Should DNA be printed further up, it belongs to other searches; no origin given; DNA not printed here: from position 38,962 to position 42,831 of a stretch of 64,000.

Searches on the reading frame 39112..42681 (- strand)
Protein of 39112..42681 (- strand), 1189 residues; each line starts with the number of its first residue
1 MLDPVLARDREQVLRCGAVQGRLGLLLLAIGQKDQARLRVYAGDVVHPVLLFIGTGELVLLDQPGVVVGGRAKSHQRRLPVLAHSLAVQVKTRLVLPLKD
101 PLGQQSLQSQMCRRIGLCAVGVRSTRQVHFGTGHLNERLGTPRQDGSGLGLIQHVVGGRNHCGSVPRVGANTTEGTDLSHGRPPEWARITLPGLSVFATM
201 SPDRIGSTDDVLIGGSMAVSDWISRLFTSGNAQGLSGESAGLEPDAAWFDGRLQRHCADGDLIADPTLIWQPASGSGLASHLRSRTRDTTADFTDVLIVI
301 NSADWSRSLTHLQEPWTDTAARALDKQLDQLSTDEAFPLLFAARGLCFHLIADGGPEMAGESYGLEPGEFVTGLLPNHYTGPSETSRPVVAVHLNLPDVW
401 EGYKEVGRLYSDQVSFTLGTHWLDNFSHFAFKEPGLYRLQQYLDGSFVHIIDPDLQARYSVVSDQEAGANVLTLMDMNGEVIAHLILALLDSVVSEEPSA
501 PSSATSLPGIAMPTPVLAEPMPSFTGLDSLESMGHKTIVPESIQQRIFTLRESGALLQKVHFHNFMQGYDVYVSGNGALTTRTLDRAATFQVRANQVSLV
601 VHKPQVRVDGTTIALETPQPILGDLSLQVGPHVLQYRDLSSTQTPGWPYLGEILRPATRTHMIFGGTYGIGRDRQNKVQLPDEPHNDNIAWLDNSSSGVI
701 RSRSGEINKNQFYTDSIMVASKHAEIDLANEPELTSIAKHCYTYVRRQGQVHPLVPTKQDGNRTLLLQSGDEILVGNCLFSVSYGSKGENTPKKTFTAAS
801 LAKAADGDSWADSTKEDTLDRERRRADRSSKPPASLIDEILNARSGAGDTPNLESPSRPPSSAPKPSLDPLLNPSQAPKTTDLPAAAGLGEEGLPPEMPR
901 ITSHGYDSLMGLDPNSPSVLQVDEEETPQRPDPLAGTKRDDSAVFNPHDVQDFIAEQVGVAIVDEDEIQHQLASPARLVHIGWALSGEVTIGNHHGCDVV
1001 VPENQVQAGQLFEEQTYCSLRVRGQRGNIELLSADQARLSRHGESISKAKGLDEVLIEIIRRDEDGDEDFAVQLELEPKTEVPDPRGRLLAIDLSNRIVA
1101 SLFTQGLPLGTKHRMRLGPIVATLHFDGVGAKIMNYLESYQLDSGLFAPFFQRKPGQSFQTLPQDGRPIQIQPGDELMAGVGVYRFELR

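Call 26: find_encoding_contigs(protein=window:39112-42681:-, flank=10000, max_places=1)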
Protein window:39112-42681:- (1189 aa): no gene with exactly this product is on record in the collection.

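Call 29: search_protein_families(library=pfam, proteins=[window:39112-42681:-], max_evalue=0.001)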
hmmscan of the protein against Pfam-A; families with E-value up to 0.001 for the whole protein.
window:39112-42681:- (1189 aa): 0 families
